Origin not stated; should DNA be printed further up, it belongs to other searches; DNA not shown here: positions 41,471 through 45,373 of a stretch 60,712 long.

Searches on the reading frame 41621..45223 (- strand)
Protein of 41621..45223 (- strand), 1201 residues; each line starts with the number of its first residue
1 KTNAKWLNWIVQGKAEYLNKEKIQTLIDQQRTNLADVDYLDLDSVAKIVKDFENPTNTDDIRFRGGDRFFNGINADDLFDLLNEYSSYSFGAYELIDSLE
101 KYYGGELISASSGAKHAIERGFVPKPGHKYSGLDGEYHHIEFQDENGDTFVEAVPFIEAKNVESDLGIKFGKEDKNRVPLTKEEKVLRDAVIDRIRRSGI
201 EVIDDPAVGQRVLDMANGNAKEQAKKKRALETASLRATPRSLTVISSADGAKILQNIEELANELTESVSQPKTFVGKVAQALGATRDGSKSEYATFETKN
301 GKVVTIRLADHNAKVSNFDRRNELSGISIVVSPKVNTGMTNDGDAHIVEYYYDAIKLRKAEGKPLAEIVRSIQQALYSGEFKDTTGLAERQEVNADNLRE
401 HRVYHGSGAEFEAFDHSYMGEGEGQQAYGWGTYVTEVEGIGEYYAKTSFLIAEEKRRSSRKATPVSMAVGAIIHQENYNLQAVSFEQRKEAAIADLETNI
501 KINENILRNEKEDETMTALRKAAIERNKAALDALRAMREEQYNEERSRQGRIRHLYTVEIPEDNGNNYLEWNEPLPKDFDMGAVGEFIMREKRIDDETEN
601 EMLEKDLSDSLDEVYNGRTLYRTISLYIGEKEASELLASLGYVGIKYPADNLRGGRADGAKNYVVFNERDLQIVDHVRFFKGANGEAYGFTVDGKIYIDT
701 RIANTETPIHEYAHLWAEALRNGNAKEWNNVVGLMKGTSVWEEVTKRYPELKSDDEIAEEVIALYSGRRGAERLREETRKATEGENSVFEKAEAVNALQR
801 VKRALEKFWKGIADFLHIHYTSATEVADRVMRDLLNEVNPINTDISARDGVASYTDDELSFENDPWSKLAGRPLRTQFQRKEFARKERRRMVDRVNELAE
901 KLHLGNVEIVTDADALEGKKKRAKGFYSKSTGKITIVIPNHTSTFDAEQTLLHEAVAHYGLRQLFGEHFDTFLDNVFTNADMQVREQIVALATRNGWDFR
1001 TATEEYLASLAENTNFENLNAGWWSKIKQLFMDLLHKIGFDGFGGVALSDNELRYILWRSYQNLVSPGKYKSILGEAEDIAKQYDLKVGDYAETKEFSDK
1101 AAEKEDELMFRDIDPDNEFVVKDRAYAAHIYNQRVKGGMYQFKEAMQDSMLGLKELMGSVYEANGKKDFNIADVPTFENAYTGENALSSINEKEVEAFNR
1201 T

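Call 82: search_protein_families(library=pfam, proteins=[window:41621-45223:-], max_evalue=1)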
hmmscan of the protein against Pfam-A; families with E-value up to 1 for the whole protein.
window:41621-45223:- (1201 aa): 3 families
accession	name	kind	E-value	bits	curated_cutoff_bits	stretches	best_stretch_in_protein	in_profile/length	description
PF18760.7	ART-PolyVal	-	0.018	16.3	31.2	1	402-447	8-55/140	ADP-Ribosyltransferase in polyvalent proteins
PF13151.12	DUF3990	-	0.11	12.6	32.2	1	403-448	3-45/152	Protein of unknown function (DUF3990)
PF00901.23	Orbi_VP5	-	0.27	10.1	27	1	941-1015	360-434/506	Orbivirus outer capsid protein VP5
